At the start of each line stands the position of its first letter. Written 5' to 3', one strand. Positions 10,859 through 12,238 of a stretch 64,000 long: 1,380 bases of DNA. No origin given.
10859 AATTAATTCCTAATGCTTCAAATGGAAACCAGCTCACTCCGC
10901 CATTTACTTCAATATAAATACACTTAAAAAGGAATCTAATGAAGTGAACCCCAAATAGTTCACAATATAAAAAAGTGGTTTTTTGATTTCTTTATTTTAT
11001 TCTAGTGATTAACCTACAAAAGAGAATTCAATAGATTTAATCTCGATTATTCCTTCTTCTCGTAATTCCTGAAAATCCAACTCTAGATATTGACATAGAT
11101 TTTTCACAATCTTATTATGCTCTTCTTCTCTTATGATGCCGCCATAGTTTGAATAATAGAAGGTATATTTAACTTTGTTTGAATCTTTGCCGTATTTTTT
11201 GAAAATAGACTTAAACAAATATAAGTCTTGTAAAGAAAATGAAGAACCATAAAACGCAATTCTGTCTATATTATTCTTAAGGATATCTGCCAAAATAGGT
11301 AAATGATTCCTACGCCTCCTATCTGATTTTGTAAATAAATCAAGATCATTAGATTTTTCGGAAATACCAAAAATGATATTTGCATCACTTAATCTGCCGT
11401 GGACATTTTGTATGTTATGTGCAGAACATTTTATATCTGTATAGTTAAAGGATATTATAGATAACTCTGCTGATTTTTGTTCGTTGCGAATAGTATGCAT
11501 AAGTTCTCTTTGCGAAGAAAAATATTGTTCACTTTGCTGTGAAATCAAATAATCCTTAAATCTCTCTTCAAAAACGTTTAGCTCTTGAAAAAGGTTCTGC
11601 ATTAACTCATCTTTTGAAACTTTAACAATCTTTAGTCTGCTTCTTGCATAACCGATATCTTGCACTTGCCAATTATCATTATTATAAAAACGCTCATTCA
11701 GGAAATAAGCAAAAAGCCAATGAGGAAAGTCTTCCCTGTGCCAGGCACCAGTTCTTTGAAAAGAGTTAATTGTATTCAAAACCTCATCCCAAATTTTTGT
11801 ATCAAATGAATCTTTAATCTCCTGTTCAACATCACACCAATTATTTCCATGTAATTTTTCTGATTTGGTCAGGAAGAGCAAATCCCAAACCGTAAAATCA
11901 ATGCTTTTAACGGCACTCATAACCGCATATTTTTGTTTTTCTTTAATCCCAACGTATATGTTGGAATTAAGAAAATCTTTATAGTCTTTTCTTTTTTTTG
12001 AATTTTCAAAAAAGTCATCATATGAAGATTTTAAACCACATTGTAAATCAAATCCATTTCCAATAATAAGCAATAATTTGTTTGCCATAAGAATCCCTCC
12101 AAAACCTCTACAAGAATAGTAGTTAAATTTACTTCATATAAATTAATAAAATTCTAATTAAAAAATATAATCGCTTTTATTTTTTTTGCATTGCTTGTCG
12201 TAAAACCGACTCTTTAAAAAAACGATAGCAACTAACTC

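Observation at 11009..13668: tRNA-Ser-proximal island with an AbiH-like gene and a zinc-ribbon/DUF4145 protein paired with an unknown 216-aa protein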

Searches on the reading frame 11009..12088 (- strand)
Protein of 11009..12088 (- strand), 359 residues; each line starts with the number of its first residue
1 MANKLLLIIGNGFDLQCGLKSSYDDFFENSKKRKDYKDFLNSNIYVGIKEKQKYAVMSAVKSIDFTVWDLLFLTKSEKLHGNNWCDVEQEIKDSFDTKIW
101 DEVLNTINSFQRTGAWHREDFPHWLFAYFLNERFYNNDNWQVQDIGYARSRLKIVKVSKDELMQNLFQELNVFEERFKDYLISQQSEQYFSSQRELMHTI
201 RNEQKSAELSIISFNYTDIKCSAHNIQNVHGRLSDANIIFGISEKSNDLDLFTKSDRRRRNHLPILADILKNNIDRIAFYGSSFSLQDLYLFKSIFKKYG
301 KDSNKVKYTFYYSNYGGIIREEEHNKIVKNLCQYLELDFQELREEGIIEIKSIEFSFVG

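Call 4: search_protein_families(library=pfam, proteins=[window:11009-12088:-], max_evalue=0.1)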
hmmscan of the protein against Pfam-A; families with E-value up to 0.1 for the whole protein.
window:11009-12088:- (359 aa): 2 families
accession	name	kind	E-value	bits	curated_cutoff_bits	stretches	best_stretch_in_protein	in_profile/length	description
PF14253.11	AbiH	-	7.1e-23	82.4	30.9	1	6-305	1-255/260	Bacteriophage abortive infection AbiH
PF19122.5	DUF5806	-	0.012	15.9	33.5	1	275-333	55-110/148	Family of unknown function (DUF5806)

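Call 5: search_protein_families(library=padloc, proteins=[window:11009-12088:-], max_evalue=0.1)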
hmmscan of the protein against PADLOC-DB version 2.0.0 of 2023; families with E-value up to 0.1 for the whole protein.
window:11009-12088:- (359 aa): 1 family
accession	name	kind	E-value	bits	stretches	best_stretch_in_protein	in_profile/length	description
PDLC02345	AbiH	-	8e-05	20.3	1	6-37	3-34/343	AbiH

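Call 7: search_protein_families(library=ncbifam, proteins=[window:11009-12088:-], max_evalue=0.01)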
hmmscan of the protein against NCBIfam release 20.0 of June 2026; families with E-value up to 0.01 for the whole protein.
window:11009-12088:- (359 aa): 0 families

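Call 8: search_protein_families(library=phrogs, proteins=[window:11009-12088:-], max_evalue=0.01)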
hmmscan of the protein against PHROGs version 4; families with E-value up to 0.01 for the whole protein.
window:11009-12088:- (359 aa): 1 family
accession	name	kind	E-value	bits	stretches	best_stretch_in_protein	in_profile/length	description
phrog_26443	-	unknown function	3.8e-12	47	2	4-45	6-47/373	-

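Call 19: search_solved_structures(query=window:11009-12088:-, max_evalue=1, show_alignments=1)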
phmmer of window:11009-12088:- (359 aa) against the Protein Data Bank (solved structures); distinct sequences matched with E-value up to 1: 0.

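Call 103: predict_structure(protein=window:11009-12088:-)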
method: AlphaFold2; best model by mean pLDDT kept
length: 359 residues; sequences in the alignment: 1
mean_pLDDT: 37.4   pTM: 0.34
mean pLDDT of the five models: 37.4, 36.3, 36.3, 35.1, 32.4
residues with pLDDT >= 90: 0; 70-90: 0; 50-70: 68; < 50: 291
segments of 3 or more residues with pLDDT < 50: 1-239, 241-272, 313-320, 353-359
pLDDT, mean of each block of 10 residues (from residue 1): 26 23 33 35 26 26 27 28 35 38 38 32 34 30 24 30 37 35 31 36 33 27 33 43 38 32 36 53 50 56 59 46 56 57 65 40
secondary structure, 60 per line:
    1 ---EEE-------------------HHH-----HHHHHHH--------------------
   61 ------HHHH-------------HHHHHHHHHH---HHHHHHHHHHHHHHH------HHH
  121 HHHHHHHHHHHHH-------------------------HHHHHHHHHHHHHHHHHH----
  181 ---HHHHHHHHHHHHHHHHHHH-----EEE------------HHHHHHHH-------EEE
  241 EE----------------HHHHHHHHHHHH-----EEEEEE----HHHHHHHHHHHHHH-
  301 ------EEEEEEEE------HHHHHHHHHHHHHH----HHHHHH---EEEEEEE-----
elements in order: E4-6 H34-40 H67-70 H84-93 H97-111 H118-133 H159-176 H184-202 E208-210 H223-230 E238-242 H259-270 E276-281 H286-299 E307-314 H321-334 H339-344 E348-354

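Call 105: search_dna_similar(query=window:11009-12088:-, collection=plasmids, mode=protein, max_rows=15, max_evalue=0.001)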
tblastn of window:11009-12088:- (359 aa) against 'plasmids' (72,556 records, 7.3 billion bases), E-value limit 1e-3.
Records with a match: 48; places in all: 51; records where one place covers at least 80% of the query: 46.
Best place of each record, by identity: <60% 48.
By first word of the organism name: Enterococcus 34; Lactiplantibacillus 9; Listeria 2; Pediococcus 1; Lacticaseibacillus 1; Lactococcus 1.
By predicted mobility (MOB-suite, as given by PLSDB): mobilizable 21; non-mobilizable 16; conjugative 11.
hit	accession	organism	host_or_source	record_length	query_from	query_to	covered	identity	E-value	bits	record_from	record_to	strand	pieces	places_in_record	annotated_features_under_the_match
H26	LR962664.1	Enterococcus faecalis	-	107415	1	336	94%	30.2%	1e-22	106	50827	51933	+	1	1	record has no annotation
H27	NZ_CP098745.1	Enterococcus faecalis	cell cuture,Chicken manure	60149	4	336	93%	30.1%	6e-21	101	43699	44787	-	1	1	AbiH family protein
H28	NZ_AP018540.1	Enterococcus faecalis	Homo sapiens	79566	4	336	93%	30.1%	6e-21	101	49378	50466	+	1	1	AbiH family protein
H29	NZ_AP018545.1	Enterococcus faecalis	Homo sapiens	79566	4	336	93%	30.1%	6e-21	101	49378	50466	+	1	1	AbiH family protein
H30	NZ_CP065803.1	Lactiplantibacillus plantarum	Sichuan pickle,whole organism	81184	6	334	92%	29.5%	1e-19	98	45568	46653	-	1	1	AbiH family protein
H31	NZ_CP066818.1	Lactiplantibacillus plantarum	cell culture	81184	6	334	92%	29.5%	1e-19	98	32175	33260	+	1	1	AbiH family protein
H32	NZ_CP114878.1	Lactiplantibacillus plantarum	Cheese,Traditional cheese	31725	6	334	92%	29.4%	9e-20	98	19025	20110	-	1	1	AbiH family protein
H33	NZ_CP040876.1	Enterococcus faecium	Homo sapiens,cell culture,feces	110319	3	335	93%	29.1%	9e-18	92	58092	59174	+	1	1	AbiH family protein | bacteriophage abortive infection AbiH family protein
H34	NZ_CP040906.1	Enterococcus faecium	Homo sapiens,cell culture,feces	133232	3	335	93%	29.1%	9e-18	92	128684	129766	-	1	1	AbiH family protein | bacteriophage abortive infection AbiH family protein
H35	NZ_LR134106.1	Enterococcus faecium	-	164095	3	335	93%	29.1%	9e-18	92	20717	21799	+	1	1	AbiH family protein | bacteriophage abortive infection AbiH family protein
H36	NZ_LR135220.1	Enterococcus faecium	-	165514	3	335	93%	29.1%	9e-18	92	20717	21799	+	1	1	AbiH family protein | bacteriophage abortive infection AbiH family protein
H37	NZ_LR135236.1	Enterococcus faecium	-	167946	3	335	93%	29.1%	9e-18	92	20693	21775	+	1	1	AbiH family protein | bacteriophage abortive infection AbiH family protein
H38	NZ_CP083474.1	Enterococcus faecium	Homo sapiens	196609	3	335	93%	29.1%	9e-18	92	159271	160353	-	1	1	AbiH family protein | bacteriophage abortive infection AbiH family protein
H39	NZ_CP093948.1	Enterococcus faecium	Homo sapiens,sanies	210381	3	335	93%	29.1%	9e-18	92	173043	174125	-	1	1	AbiH family protein | bacteriophage abortive infection AbiH family protein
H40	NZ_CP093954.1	Enterococcus faecium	Homo sapiens,urine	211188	3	335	93%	29.1%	9e-18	92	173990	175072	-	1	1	AbiH family protein | bacteriophage abortive infection AbiH family protein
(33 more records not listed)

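Call 106: get_annotated_region(hit=H27, flank=3000)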
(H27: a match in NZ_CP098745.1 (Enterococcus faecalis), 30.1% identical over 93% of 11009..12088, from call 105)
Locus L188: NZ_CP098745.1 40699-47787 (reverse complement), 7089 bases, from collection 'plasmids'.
description: Enterococcus faecalis strain M9 plasmid pEFM9-2, complete sequence
organism: Enterococcus faecalis (NCBI taxid 1351)
taxonomy: Bacteria; Bacillota; Bacilli; Lactobacillales; Enterococcaceae; Enterococcus; Enterococcus faecalis
host: -; source: cell cuture,Chicken manure; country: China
typing (MOB-suite, as given by PLSDB): mobilizable; replicon rep_cluster_180; relaxase MOBP
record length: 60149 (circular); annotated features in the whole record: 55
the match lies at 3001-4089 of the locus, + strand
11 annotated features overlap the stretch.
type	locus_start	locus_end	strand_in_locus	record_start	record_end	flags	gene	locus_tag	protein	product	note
CDS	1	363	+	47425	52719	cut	-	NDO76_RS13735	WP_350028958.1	SNF2-related protein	-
CDS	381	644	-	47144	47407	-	-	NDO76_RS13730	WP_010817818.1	hypothetical protein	-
CDS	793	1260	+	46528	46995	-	ssb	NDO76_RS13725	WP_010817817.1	single-stranded DNA-binding protein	GO:0006310 - DNA recombination [Evidence IEA]; GO:0006281 - DNA repair [Evidence IEA]; GO:0006260 - DNA replication ...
CDS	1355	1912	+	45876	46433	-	-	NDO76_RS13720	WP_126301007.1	thermonuclease family protein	-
CDS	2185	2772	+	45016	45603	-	-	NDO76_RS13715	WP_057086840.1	PBECR4 domain-containing protein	-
CDS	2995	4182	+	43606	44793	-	-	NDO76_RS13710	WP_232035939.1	AbiH family protein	-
CDS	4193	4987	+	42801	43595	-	-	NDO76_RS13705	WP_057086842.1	hypothetical protein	-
CDS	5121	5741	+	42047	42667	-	-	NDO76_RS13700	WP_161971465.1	recombinase family protein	GO:0006310 - DNA recombination [Evidence IEA]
CDS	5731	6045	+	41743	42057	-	-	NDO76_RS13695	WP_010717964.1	hypothetical protein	-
CDS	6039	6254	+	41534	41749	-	-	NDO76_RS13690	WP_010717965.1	hypothetical protein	-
CDS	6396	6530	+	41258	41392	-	-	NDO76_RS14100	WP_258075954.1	hypothetical protein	-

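Call 107: get_annotated_region(hit=H30, flank=3000)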
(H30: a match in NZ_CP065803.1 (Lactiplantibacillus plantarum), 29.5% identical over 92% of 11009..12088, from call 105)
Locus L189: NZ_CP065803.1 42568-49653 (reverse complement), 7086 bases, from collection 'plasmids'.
description: Lactiplantibacillus plantarum strain PC518 plasmid unnamed1, complete sequence
organism: Lactiplantibacillus plantarum (NCBI taxid 1590)
taxonomy: Bacteria; Bacillota; Bacilli; Lactobacillales; Lactobacillaceae; Lactiplantibacillus; Lactiplantibacillus plantarum
host: -; source: Sichuan pickle,whole organism; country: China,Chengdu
typing (MOB-suite, as given by PLSDB): mobilizable; replicon rep_cluster_167; relaxase MOBP
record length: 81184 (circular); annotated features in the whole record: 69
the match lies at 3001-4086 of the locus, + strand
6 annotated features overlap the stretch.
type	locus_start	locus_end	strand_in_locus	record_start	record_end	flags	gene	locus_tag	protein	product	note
CDS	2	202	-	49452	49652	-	-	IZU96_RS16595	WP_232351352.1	hypothetical protein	-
CDS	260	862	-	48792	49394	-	-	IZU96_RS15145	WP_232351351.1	ABC transporter permease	-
CDS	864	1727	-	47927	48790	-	-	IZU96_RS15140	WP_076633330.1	ABC transporter ATP-binding protein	-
CDS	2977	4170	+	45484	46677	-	-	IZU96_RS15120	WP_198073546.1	AbiH family protein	-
CDS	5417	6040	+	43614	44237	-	-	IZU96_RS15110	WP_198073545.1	MarC family protein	-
CDS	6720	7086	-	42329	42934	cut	-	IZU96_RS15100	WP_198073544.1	recombinase family protein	GO:0006310 - DNA recombination [Evidence IEA]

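Call 108: get_annotated_region(hit=H33, flank=3000)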
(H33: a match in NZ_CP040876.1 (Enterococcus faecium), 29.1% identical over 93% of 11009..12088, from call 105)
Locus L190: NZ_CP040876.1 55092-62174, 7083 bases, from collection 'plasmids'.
description: Enterococcus faecium strain DB-1 plasmid punnamed2
organism: Enterococcus faecium (NCBI taxid 1352)
taxonomy: Bacteria; Bacillota; Bacilli; Lactobacillales; Enterococcaceae; Enterococcus; Enterococcus faecium
host: -; source: Homo sapiens,cell culture,feces; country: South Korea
typing (MOB-suite, as given by PLSDB): conjugative; replicon rep_cluster_893; relaxase MOBP; mating-pair formation MPF_T
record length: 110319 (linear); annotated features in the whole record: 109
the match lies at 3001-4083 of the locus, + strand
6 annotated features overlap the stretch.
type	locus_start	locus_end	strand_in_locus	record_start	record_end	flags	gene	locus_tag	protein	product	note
CDS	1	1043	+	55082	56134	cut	-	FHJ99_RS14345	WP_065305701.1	TIGR00341 family protein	-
CDS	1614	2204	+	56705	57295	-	-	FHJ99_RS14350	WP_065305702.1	recombinase family protein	GO:0006310 - DNA recombination [Evidence IEA]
CDS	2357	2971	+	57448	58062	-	-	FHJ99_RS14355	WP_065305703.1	recombinase family protein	GO:0006310 - DNA recombination [Evidence IEA]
CDS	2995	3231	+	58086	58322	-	-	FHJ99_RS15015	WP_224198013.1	bacteriophage abortive infection AbiH family protein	-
CDS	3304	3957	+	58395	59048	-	-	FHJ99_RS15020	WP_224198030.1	AbiH family protein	-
CDS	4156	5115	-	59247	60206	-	-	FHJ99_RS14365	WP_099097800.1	IS30-like element IS6770 family transposase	-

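Call 110: search_solved_structures(query=A9, max_evalue=10, show_alignments=3)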
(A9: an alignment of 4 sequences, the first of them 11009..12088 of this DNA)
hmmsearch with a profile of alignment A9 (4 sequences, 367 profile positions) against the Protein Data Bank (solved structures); distinct sequences matched with E-value up to 10: 7.
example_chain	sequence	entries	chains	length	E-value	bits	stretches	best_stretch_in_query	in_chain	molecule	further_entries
2kgk_A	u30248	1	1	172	0.076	15.7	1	241-318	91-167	Dihydrofolate reductase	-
3jw5_A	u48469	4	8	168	0.24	14.1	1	240-311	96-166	Dihydrofolate reductase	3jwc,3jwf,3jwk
3fl8_A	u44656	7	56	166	0.31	13.7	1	241-312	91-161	Dihydrofolate reductase | dihydrofolate reductase (DHFR)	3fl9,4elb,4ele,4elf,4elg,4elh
2qk8_A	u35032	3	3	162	0.42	13.3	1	241-311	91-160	Dihydrofolate reductase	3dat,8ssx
3s9u_A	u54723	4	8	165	0.44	13.2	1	241-311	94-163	Dihydrofolate reductase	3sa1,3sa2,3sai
3e0b_A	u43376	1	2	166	0.44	13.2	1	241-311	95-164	Dihydrofolate reductase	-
3jvx_A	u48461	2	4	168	0.46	13.1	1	241-311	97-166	Dihydrofolate reductase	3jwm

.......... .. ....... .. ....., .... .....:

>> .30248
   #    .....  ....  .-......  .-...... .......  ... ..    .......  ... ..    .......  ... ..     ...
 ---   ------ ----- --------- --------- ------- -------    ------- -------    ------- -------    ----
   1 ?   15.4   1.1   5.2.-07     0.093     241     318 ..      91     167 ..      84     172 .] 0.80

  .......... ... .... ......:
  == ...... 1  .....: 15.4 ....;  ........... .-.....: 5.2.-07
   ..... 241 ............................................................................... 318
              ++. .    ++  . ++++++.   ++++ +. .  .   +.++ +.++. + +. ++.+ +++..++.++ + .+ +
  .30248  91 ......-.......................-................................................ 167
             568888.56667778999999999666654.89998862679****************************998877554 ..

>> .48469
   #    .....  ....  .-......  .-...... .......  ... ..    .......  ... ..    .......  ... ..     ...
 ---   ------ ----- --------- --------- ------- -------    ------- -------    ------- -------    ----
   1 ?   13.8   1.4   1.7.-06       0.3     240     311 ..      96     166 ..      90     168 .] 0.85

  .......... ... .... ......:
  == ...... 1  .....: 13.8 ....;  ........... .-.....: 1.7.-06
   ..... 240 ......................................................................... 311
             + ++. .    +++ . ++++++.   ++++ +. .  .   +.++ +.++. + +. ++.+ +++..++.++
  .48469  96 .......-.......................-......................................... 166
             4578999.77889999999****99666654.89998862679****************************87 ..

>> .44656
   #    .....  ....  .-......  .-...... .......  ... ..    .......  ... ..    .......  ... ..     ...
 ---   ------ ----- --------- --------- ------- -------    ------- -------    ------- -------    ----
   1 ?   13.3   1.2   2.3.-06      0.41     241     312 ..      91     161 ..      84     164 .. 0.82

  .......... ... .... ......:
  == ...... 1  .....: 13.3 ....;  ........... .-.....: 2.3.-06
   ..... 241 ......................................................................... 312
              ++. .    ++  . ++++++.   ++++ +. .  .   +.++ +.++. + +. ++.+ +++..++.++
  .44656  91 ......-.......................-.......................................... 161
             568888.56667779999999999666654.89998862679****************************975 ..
